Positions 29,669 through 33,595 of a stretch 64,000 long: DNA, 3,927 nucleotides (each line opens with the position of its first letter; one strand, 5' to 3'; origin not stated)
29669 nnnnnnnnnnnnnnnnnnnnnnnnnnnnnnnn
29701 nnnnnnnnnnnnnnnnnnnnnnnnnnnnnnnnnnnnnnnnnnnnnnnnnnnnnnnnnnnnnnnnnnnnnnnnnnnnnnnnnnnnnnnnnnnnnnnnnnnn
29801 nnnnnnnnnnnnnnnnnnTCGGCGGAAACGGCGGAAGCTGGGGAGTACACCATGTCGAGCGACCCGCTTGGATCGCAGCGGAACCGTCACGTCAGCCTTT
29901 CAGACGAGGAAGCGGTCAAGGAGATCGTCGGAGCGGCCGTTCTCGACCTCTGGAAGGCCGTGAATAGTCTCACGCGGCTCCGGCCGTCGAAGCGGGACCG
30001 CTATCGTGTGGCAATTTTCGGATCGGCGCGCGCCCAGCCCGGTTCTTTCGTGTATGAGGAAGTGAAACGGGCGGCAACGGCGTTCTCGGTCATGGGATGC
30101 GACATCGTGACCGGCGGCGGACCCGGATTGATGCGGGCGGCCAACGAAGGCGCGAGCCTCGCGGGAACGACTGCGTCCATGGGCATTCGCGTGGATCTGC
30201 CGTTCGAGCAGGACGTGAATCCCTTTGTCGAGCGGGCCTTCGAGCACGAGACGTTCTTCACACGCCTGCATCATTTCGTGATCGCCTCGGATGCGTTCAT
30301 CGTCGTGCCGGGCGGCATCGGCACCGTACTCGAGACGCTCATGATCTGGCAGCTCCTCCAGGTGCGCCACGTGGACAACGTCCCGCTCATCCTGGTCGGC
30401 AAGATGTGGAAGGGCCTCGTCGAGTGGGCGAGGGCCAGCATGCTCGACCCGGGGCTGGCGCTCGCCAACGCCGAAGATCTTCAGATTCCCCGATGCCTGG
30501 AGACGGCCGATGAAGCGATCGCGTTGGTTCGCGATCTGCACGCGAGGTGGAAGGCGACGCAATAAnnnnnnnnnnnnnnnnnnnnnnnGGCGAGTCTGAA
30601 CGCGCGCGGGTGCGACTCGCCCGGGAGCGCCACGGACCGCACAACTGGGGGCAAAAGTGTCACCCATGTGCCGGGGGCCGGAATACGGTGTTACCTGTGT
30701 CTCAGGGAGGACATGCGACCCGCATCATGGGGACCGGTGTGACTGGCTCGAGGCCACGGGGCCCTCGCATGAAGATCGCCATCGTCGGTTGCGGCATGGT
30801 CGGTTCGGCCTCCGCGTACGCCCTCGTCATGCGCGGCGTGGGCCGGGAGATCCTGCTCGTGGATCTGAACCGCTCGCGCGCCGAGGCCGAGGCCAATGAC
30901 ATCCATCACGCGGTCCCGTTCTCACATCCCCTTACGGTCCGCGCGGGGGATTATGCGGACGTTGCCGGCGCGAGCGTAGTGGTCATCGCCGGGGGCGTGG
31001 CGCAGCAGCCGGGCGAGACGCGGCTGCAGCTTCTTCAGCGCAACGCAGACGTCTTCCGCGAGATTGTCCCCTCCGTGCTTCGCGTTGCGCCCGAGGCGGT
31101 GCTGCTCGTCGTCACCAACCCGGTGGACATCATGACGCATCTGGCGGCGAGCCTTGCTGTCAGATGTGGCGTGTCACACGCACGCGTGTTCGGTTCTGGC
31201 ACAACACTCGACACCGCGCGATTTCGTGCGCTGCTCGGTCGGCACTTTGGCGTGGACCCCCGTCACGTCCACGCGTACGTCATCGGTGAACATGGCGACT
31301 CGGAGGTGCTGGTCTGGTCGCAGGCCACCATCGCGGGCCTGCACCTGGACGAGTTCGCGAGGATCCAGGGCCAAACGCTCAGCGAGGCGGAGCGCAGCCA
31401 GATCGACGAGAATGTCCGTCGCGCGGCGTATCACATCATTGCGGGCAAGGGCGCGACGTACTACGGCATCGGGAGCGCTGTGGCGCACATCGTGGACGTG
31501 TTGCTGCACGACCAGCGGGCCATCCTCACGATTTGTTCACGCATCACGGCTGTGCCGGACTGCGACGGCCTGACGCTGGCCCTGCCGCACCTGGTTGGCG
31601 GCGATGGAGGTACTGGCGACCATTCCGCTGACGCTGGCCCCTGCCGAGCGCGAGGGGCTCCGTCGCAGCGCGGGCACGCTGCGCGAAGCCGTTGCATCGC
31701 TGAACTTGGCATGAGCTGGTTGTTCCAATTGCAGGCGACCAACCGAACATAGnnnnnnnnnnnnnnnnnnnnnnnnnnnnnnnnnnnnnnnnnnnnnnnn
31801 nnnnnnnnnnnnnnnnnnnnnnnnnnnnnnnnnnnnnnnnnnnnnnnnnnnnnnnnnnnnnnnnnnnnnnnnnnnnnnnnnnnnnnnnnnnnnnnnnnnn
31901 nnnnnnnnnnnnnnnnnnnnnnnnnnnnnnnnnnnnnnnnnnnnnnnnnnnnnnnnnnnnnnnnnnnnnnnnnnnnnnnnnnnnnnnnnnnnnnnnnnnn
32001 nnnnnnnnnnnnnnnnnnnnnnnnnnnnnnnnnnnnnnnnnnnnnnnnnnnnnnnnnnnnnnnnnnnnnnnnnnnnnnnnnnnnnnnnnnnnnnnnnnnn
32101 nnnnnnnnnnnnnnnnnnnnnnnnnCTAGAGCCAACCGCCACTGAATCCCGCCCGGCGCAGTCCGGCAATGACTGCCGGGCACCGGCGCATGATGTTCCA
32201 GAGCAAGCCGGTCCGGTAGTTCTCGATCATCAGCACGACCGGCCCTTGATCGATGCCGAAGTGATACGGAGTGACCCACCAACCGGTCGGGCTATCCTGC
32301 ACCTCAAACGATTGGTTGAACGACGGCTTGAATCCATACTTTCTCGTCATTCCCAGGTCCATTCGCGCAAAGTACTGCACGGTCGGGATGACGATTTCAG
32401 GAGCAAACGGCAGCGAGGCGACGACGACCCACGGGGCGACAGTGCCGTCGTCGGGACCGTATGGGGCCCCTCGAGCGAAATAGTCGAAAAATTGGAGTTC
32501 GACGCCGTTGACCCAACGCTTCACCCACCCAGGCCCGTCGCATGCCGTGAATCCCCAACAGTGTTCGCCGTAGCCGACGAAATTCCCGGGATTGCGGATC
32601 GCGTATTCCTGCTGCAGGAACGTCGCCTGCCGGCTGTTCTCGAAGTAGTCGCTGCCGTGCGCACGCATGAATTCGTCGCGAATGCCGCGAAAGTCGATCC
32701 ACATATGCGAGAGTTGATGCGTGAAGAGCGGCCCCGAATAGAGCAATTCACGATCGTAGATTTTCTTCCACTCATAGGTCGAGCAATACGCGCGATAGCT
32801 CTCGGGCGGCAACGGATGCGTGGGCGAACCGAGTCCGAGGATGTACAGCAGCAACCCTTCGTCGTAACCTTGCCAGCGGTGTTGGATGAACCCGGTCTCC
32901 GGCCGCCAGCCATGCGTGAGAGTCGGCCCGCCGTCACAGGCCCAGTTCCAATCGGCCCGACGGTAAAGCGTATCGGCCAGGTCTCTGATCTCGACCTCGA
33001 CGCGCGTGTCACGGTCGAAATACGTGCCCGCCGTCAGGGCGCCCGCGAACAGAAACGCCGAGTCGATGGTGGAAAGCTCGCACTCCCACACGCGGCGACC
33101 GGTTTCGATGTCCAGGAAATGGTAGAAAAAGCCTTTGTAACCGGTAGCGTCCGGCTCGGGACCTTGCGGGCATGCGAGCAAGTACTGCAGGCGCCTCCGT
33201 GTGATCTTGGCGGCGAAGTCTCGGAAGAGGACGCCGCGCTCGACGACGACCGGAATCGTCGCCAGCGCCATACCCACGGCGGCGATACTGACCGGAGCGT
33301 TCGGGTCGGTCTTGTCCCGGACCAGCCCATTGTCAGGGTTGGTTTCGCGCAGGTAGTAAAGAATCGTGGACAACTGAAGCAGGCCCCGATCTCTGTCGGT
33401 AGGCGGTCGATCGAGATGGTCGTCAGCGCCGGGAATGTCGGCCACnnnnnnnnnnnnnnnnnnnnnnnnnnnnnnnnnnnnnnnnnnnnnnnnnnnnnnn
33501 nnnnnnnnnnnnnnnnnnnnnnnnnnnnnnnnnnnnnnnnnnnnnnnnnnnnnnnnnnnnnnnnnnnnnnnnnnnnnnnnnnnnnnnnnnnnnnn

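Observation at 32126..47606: About 15.5 kb co-directional gene string linking beta-glucan phosphorolysis to a phosphoketolase (bifid-shunt-like) pathway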

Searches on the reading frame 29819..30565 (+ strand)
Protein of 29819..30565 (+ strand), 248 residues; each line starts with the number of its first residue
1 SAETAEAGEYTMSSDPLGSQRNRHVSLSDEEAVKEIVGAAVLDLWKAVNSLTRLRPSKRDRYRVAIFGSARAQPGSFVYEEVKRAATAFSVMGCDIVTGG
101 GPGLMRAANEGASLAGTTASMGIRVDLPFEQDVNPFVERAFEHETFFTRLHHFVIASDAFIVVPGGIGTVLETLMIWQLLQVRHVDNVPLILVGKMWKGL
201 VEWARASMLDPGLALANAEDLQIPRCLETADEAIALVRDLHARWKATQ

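Call 19: search_protein_families(library=pfam, proteins=[window:29819-30565:+], max_evalue=0.0001)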
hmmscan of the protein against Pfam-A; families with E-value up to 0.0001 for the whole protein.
window:29819-30565:+ (248 aa): 2 families
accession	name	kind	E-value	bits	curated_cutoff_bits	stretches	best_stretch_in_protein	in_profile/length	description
PF03641.19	Lysine_decarbox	-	3.6e-17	63.2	27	1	105-234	1-128/131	Possible lysine decarboxylase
PF18306.6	LDcluster4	-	8.4e-09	35.6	26.3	1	62-177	2-114/151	SLOG cluster4 family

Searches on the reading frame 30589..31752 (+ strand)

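Call 19: search_protein_families(library=pfam, proteins=[window:30589-31752:+], max_evalue=0.0001)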
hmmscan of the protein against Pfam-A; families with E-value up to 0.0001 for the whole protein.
window:30589-31752:+ (387 aa): 2 families
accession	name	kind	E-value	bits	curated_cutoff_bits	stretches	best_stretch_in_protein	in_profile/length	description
PF00056.29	Ldh_1_N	-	6.2e-38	130.4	27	1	61-190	1-132/141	lactate/malate dehydrogenase, NAD binding domain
PF02866.23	Ldh_1_C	-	1.5e-27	97.1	22.6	1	205-340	1-138/174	lactate/malate dehydrogenase, alpha/beta C-terminal domain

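Call 67: search_protein_families(library=ncbifam, proteins=[window:30589-31752:+], max_evalue=0.00001)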
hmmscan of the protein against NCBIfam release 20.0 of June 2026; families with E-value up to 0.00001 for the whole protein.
window:30589-31752:+ (387 aa): 11 families
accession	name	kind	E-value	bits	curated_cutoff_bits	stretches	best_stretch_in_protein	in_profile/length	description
TIGR01771.1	L-LDH-NAD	equivalog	1.5e-95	320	303.55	1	65-340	1-273/299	L-lactate dehydrogenase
NF000824.0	PRK00066.1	subfamily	2.6e-89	299.7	339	1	61-340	7-283/316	L-lactate dehydrogenase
NF004863.0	PRK06223.1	subfamily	2.9e-64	217.2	283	1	60-340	3-276/313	malate dehydrogenase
TIGR01763.1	MalateDH_bact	equivalog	2.2e-48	165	351.85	1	60-340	1-274/305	malate dehydrogenase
NF041314.1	Malate_DH_Halo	equivalog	9e-46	156.4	550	1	61-340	2-272/304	malate dehydrogenase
TIGR01772.1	MDH_euk_gproteo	equivalog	1.9e-18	66.8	273.05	1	62-241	1-181/313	malate dehydrogenase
TIGR01756.1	LDH_protist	equivalog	3e-09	36.4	486.25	1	132-293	65-223/313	lactate dehydrogenase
TIGR01759.1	MalateDH-SF1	subfamily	3.8e-09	36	345.65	1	124-249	76-200/327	malate dehydrogenase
NF003916.0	PRK05442.1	equivalog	1.2e-08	34.3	271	1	115-290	69-238/328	malate dehydrogenase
NF010631.0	PRK14027.1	equivalog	2.2e-06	27.2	515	1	40-142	105-211/283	quinate/shikimate dehydrogenase (NAD+)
TIGR01758.1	MDH_euk_cyt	equivalog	7.8e-06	25.6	470.4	0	127-248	75-195/324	malate dehydrogenase, NAD-dependent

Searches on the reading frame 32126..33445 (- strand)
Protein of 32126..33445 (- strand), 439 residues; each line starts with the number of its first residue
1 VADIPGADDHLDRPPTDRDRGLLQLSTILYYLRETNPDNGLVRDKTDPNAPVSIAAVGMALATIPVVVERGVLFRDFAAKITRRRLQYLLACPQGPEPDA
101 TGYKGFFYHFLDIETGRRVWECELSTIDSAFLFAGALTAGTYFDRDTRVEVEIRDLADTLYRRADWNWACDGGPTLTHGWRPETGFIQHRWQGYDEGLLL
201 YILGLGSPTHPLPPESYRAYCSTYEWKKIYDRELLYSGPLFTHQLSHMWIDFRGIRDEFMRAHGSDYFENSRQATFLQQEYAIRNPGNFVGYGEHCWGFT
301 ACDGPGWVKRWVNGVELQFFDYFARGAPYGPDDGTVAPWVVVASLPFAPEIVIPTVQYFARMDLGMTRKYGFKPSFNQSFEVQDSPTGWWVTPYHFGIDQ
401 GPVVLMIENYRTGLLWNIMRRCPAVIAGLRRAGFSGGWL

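Call 4: search_protein_families(library=pfam, proteins=[window:32126-33445:-])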
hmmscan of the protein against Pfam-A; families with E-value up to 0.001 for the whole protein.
window:32126-33445:- (439 aa): 1 family
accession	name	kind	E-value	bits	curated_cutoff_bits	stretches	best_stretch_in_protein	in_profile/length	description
PF10091.15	Glycoamylase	-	1.5e-82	276.8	27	1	188-423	1-221/221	Putative glucoamylase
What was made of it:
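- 32126..33445 (-): GH144 endo-beta-1,2-glucanase homologue (439 aa), with no room for a signal peptide. PF10091 E 1.5e-82 (call 4).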

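Call 9: search_solved_structures(query=window:32126-33445:-, max_evalue=0.001)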
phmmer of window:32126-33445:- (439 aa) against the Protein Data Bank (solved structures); distinct sequences matched with E-value up to 0.001: 7.
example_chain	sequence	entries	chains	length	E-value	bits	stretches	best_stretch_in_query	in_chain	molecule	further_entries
8xul_A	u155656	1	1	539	4.8e-109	368.6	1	23-439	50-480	XCC2207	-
4gl3_A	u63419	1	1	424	8.1e-58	199.6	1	20-438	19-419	putative glucoamylase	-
5z06_A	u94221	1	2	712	8.9e-44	153.3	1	20-431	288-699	BDI_3064 protein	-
3eu8_A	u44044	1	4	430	1.6e-41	145.9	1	23-435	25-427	putative glucoamylase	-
4qt9_A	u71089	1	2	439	1.4e-37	132.9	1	23-435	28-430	putative glucoamylase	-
5gzh_A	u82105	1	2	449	9.1e-37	130.2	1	26-437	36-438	Endo-beta-1,2-glucanase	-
5gzk_A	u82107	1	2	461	1.1e-36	129.9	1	26-437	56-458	Uncharacterized protein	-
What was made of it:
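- On GH144 beta-1,2-glucanases: XcSGL 369 bits; no match to the GH189 cyclase at E<0.001 (call 9).
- Tried and rejected: Considered and rejected, because all its solved relatives at E<0.001 are GH144 members (call 9).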

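Call 23: search_solved_structures(query=window:32126-33445:-, max_evalue=1e-30, show_alignments=1)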
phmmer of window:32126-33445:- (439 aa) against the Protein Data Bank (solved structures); distinct sequences matched with E-value up to 1e-30: 7.
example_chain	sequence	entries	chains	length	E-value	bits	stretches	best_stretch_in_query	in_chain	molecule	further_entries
8xul_A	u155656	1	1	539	4.8e-109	368.6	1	23-439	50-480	XCC2207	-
4gl3_A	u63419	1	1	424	8.1e-58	199.6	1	20-438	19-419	putative glucoamylase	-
5z06_A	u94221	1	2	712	8.9e-44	153.3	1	20-431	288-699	BDI_3064 protein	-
3eu8_A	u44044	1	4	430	1.6e-41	145.9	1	23-435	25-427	putative glucoamylase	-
4qt9_A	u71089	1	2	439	1.4e-37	132.9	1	23-435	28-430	putative glucoamylase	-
5gzh_A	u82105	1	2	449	9.1e-37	130.2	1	26-437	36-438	Endo-beta-1,2-glucanase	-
5gzk_A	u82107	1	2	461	1.1e-36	129.9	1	26-437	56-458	Uncharacterized protein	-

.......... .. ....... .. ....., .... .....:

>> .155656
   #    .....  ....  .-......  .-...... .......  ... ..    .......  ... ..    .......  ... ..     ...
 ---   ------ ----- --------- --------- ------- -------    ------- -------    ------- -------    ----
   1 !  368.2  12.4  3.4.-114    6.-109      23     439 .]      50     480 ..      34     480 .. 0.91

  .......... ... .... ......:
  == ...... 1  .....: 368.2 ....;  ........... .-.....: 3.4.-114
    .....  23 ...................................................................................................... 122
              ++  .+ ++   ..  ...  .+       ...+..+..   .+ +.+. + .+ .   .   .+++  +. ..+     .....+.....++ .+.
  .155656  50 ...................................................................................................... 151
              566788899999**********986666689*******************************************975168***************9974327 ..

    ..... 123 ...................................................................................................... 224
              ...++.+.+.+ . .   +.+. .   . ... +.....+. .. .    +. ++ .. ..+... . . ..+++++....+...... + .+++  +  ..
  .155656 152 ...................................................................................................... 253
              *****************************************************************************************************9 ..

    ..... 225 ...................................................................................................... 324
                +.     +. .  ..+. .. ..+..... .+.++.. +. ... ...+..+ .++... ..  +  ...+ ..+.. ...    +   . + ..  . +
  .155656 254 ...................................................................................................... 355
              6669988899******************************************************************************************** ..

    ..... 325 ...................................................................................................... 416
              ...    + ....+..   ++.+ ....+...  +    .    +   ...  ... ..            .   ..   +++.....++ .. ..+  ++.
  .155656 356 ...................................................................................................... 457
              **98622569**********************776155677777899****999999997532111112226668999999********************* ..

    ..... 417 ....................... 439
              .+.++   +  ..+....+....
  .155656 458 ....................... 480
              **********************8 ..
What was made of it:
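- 32126..33445 (-): Best solved relative is XcSGL 8XUL at 369 bits (calls 9, 23).
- Closest known: GH144 beta-1,2-glucanases. Same: PF10091 (alpha/alpha)6 enzyme; 369 bits to XcSGL; clan residues E/F/Y conserved (calls 9, 23).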

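Call 38: search_protein_families(library=ncbifam, proteins=[window:32126-33445:-], max_evalue=0.00001)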
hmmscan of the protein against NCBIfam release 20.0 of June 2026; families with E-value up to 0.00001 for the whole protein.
window:32126-33445:- (439 aa): 0 families
